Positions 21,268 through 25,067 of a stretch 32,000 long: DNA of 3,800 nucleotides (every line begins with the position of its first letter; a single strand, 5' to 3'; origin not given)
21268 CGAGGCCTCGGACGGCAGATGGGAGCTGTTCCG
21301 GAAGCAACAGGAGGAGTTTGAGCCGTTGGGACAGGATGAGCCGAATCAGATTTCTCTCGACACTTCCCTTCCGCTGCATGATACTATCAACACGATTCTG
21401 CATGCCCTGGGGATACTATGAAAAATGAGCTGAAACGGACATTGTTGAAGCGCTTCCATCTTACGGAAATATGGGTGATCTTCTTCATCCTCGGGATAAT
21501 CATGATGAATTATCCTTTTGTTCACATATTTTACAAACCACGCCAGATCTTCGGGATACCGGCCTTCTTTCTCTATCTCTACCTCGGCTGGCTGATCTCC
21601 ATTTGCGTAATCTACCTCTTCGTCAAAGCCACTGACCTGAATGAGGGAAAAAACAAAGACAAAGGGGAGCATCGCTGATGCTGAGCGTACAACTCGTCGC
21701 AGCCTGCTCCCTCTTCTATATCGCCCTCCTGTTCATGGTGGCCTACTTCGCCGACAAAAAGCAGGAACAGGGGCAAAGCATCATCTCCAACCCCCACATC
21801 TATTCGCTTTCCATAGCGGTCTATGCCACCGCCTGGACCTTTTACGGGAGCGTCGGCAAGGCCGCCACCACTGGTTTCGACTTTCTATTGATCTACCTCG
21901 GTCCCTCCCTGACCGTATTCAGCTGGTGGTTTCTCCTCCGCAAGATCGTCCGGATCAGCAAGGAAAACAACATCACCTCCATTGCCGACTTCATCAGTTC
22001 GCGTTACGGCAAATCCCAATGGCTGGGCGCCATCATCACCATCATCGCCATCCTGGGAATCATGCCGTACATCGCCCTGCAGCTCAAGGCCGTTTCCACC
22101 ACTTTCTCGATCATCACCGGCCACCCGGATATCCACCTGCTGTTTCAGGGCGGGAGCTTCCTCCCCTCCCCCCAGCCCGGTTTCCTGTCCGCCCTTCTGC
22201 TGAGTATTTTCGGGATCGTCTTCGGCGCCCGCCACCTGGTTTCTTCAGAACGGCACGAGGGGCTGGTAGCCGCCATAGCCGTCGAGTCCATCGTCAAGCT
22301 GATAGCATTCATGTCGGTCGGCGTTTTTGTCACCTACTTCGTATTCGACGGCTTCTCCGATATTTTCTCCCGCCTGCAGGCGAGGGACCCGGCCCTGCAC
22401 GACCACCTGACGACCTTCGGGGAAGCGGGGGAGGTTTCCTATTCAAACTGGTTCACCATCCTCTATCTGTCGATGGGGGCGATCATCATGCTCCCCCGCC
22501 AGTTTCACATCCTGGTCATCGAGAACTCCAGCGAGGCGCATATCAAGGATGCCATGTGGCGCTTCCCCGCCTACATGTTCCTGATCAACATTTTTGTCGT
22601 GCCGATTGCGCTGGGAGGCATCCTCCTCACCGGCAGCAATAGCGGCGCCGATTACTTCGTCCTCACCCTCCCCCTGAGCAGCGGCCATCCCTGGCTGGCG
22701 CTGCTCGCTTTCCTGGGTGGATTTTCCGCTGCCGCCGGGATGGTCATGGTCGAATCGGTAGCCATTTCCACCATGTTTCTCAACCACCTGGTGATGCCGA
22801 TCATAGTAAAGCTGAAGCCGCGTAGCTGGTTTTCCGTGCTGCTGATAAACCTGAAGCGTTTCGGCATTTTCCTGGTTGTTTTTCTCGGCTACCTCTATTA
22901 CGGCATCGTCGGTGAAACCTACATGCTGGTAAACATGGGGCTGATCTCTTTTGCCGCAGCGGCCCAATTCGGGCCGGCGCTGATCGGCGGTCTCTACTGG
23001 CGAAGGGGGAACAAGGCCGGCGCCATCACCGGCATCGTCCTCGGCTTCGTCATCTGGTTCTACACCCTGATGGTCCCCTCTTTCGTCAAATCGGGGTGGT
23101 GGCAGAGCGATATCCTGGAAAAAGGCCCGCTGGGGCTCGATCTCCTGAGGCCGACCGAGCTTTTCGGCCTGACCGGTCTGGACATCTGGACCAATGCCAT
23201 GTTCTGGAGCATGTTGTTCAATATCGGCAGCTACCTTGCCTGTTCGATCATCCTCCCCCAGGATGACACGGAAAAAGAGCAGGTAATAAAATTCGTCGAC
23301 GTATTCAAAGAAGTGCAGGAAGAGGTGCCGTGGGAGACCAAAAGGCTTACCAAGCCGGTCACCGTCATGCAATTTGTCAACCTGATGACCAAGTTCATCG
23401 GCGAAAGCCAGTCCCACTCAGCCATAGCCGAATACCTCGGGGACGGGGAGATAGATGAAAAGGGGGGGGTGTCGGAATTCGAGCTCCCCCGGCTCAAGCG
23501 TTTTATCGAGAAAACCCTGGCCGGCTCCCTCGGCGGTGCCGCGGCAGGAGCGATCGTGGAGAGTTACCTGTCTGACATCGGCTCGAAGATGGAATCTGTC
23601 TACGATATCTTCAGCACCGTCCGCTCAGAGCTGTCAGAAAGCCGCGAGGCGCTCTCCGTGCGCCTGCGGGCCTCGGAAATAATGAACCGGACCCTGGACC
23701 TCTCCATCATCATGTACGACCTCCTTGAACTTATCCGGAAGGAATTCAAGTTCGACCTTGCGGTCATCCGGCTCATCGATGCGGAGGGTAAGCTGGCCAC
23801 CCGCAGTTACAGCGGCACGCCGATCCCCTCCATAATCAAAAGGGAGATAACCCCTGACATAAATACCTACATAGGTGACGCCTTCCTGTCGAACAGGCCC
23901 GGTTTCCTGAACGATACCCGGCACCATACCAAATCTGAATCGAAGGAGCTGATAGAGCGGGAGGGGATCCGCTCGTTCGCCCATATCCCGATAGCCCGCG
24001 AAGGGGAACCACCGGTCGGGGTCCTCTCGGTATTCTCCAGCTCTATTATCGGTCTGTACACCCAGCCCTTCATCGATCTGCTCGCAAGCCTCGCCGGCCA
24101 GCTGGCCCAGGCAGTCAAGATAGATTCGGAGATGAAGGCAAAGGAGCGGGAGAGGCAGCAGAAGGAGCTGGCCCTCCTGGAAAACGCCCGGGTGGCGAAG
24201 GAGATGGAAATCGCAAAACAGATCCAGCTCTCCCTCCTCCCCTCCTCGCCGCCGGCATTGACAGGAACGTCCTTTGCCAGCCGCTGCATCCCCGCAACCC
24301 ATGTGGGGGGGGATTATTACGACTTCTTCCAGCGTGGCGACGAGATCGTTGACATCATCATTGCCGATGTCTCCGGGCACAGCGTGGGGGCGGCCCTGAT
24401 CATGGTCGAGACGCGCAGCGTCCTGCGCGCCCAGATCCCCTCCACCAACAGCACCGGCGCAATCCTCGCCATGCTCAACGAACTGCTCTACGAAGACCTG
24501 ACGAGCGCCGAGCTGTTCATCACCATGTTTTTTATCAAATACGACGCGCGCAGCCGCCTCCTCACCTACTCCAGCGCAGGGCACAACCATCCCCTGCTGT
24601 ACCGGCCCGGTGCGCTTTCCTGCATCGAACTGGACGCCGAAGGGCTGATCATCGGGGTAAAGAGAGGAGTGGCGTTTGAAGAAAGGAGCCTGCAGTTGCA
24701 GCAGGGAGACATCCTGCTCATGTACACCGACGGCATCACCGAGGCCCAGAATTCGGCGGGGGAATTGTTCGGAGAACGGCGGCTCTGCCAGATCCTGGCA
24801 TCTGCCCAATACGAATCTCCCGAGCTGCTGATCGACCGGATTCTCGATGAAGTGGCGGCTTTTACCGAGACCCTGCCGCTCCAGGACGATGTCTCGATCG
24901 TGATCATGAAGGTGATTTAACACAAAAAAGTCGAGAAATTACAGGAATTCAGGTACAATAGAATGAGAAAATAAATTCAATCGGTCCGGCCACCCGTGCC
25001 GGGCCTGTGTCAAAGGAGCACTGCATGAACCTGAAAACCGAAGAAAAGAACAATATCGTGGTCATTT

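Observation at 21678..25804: Transporter-like SSS domain fused to GAF and PP2C phosphatase, heading a partner-switching module with no sigma factor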

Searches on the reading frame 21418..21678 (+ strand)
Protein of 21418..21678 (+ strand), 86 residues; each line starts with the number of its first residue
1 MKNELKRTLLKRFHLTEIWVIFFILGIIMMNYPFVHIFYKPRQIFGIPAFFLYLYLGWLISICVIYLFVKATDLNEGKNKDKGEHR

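Call 3: search_protein_families(library=pfam, proteins=[window:21418-21678:+], max_evalue=0.01)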
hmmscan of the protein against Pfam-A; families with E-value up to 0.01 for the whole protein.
window:21418-21678:+ (86 aa): 0 families

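Call 4: search_protein_families(library=ncbifam, proteins=[window:21418-21678:+], max_evalue=0.01)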
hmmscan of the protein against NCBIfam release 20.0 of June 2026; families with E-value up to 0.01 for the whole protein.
window:21418-21678:+ (86 aa): 0 families

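Call 5: search_protein_families(library=pfam, proteins=[window:21418-21678:+], max_evalue=10)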
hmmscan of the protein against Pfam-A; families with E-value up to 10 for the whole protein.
window:21418-21678:+ (86 aa): 4 families
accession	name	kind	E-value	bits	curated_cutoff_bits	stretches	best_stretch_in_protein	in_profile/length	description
PF14147.11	Spore_YhaL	-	0.05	13.7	27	1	18-39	3-24/52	Sporulation protein YhaL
PF20990.2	DUF2207_C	-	0.081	13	33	1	6-70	131-185/247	Predicted membrane protein (DUF2207) C-terminal domain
PF12420.13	DUF3671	-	1.3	8.9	34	1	4-71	150-212/223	Fam-L, Fam-M like protein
PF14023.12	Bestrophin-like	-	6.1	6.8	32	1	49-68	169-188/232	Bestrophin-like domain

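Call 15: search_solved_structures(query=window:21418-21678:+, max_evalue=10, show_alignments=2)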
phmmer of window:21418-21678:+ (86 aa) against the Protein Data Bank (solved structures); distinct sequences matched with E-value up to 10: 0.

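Call 53: search_solved_structures(query=A2, max_evalue=1, show_alignments=2)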
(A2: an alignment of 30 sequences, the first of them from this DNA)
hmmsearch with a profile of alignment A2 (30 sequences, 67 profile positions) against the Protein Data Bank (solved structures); distinct sequences matched with E-value up to 1: 0.
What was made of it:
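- On SLC5/STAC sensor proteins (CbrA/CrbS type): The profile finds no PDB chain (call 53).
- Tried and rejected: Small peptide, and a 30-sequence profile of it, against PDB sequences: nothing, not even CbrX (calls 15, 53).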

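Call 54: search_protein_families(library=pfam, alignment_id=A2, max_evalue=0.01)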
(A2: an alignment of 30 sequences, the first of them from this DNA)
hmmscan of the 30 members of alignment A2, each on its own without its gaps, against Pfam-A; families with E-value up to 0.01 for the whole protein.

A. member 1, seq(86 aa): 0 families

B. families by the number of members that match (of 30 scanned): 5 families
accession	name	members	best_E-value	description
PF17576.7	DUF5480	1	0.00085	Family of unknown function (DUF5480)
PF06341.16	DUF1056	1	0.0036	Protein of unknown function (DUF1056)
PF03547.23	Mem_trans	1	0.004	Membrane transport protein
PF09925.14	DUF2157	1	0.0061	Predicted membrane protein (DUF2157)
PF11755.13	DUF3311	1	0.0067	Protein of unknown function (DUF3311)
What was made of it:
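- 21418..21678 (+): Small membrane peptide (86 aa) with two hydrophobic helices, at the CbrX position. Its stop codon overlaps the ATG of the sensor-phosphatase gene (TGATG). Its own ATG overlaps the stop of the upstream gene (ATGA). No Pfam or PDB hit (calls 5, 15, 53, 54).
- Tried and rejected: Pfam on the linker/STAC region and on the small peptide: only noise (calls 5, 54).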

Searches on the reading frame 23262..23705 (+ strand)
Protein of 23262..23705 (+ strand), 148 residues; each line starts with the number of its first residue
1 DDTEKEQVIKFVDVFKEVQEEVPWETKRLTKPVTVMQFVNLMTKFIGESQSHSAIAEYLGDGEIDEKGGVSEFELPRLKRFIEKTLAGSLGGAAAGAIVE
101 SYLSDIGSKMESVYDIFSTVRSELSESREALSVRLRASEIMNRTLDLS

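Call 5: search_protein_families(library=pfam, proteins=[window:23262-23705:+], max_evalue=10)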
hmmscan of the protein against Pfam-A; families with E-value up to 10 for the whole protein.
seq(148 aa): 3 families
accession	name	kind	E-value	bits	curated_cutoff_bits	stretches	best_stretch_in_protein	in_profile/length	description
PF06301.17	Lambda_Kil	-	0.14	12.1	27.6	1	50-63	8-21/31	Bacteriophage lambda Kil protein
PF08437.15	Glyco_transf_8C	-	0.19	12.3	23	1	13-38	5-30/57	Glycosyl transferase family 8 C-terminal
PF12890.13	DHOase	-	0.21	12.1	21.2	1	34-78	60-104/142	Dihydro-orotase-like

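Call 61: search_solved_structures(query=A3, max_evalue=1, show_alignments=3)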
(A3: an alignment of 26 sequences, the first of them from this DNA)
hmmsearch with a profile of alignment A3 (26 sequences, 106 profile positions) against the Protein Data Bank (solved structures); distinct sequences matched with E-value up to 1: 10.
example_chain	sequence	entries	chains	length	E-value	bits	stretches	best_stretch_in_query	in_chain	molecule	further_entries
8z4d_1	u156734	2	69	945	0.067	16.3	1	22-82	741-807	Flagellar M-ring protein,Flagellar motor switch protein FliG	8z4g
3mlg_A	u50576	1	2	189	0.099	15.8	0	18-58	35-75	2X chimera of Helicobacter pylori protein HP0242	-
10ed_A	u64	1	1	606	0.17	15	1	21-90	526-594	histidine kinase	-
3qfp_A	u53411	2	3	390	0.61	13.2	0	34-69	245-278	78 kDa glucose-regulated protein homolog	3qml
3qfu_A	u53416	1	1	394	0.62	13.2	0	34-69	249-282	78 kDa glucose-regulated protein homolog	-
7ecd_A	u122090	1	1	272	0.69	13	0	10-51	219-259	Phosphatidate cytidylyltransferase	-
2k7c_A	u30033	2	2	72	0.75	12.9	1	16-64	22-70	Calcium-binding protein 1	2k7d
2jpt_A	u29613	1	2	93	0.77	12.9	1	2-64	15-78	Protein S100-A1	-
21gi_A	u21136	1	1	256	0.86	12.7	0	18-57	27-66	A designed protein Three-twist Knot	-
7ww3_A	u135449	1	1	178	0.87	12.7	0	22-61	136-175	Insulin-like growth factor 2 mRNA-binding protein 1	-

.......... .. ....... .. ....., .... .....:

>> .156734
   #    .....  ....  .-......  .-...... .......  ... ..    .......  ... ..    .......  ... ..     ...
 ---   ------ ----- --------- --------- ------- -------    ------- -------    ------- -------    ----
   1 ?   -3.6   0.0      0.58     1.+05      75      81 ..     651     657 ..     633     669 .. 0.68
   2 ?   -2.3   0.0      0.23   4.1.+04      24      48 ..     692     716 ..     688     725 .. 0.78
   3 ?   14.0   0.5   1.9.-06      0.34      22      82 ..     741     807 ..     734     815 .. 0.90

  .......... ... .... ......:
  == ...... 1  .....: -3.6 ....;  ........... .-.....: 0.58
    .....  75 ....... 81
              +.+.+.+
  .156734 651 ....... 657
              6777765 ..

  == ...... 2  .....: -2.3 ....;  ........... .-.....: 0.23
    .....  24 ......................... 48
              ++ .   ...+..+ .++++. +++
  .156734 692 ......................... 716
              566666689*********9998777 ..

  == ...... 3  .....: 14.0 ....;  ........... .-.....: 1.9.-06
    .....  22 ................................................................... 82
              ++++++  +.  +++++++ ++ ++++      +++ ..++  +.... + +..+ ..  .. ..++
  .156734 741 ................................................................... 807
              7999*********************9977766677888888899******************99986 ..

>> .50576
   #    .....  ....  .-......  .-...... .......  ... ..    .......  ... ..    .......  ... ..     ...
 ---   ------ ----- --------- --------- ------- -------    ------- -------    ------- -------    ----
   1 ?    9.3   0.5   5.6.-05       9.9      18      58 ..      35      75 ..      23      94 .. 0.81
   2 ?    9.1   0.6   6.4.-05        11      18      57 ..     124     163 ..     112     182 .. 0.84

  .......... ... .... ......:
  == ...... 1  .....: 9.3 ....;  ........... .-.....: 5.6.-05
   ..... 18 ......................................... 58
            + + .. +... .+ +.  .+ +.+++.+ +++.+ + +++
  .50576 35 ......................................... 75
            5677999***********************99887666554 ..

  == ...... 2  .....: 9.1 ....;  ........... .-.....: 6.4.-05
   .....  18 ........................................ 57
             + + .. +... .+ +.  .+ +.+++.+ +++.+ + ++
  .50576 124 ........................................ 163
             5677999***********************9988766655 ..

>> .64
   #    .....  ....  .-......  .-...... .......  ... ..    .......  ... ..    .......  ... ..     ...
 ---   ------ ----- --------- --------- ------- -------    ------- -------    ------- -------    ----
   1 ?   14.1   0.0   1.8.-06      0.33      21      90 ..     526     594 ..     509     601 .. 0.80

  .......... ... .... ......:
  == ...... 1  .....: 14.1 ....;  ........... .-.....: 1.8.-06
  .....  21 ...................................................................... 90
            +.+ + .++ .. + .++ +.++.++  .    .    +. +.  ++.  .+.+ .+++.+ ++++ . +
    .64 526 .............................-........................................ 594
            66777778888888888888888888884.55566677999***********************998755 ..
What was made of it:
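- On SLC5/STAC sensor proteins (CbrA/CrbS type): The family profile hits the CbrA STAC region, residues 526-594, only at E=0.17 (call 61).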

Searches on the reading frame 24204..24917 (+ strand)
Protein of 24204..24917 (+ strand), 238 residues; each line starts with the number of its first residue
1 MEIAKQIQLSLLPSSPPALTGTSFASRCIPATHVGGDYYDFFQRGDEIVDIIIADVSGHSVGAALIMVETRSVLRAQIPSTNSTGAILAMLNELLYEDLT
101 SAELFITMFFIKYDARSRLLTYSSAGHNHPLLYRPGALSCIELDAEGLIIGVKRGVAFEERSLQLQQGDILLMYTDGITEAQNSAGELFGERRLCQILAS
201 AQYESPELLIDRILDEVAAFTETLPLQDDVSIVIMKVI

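Call 28: search_solved_structures(query=window:24204-24917:+, max_evalue=0.001, show_alignments=5)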
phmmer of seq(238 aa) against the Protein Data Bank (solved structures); distinct sequences matched with E-value up to 0.001: 7.
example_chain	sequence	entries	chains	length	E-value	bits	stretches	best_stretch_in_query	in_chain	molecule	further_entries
3es2_A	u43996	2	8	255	1.1e-16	64.4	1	4-185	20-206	Probable two-component response regulator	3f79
3eq2_A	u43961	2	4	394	2.8e-16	63.1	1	4-185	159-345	Probable two-component response regulator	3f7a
3ke6_A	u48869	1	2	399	4.2e-14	55.9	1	15-232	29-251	Protein Rv1364c/MT1410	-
5mqh_A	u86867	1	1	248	9.2e-08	35.2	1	31-237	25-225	Serine phosphatase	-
3t91_A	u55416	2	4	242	3.9e-07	33.1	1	31-237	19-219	Stage II sporulation protein E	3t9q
6k4e_A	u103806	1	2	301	4.8e-07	32.8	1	3-234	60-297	Putative serine phosphatase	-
5ucg_A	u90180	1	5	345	9.3e-07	31.9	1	31-237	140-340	Stage II sporulation protein E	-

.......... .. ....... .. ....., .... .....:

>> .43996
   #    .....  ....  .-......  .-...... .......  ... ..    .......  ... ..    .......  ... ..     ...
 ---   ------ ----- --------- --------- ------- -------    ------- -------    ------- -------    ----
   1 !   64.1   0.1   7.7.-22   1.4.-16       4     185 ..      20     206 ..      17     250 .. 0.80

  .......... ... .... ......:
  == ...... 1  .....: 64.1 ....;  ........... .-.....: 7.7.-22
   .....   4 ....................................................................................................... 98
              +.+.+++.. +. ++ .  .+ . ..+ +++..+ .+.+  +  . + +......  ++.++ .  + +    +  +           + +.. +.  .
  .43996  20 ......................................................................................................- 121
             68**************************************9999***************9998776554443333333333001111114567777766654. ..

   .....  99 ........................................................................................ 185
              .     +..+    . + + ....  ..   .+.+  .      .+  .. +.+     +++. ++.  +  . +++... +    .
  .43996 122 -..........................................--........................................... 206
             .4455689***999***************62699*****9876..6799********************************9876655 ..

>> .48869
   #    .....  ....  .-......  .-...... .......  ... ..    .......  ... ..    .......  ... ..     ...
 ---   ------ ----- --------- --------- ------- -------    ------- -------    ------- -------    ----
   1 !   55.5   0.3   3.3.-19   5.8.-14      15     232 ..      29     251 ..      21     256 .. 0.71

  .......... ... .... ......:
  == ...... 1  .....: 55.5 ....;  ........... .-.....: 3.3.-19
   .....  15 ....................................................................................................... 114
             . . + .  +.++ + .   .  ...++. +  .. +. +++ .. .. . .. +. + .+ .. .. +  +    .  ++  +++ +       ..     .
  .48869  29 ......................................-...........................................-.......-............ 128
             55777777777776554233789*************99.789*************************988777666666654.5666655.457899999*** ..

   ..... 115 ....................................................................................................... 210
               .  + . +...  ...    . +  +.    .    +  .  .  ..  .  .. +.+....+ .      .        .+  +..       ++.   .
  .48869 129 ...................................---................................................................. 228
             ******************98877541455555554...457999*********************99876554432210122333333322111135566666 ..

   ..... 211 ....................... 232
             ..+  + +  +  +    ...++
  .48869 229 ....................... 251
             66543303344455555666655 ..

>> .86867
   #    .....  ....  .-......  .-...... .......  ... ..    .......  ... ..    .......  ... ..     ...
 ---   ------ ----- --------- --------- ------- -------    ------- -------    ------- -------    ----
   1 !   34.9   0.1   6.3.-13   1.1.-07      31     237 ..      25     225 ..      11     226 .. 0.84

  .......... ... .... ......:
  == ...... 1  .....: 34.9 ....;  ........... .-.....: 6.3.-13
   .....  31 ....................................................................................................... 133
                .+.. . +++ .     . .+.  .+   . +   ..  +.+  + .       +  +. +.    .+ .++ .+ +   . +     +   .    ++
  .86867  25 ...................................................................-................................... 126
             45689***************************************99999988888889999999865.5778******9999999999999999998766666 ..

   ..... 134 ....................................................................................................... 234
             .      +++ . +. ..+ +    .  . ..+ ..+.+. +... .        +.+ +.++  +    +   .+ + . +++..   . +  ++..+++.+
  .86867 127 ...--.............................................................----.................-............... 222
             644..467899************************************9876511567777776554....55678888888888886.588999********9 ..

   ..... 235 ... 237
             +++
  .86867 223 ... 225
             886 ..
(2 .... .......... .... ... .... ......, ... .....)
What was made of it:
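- Checked: All four align with the metal-binding motifs of SpoIIE: GGD879YYD, AD897VSGH, YTD1018GITE and QD1070D1071VS (call 28).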
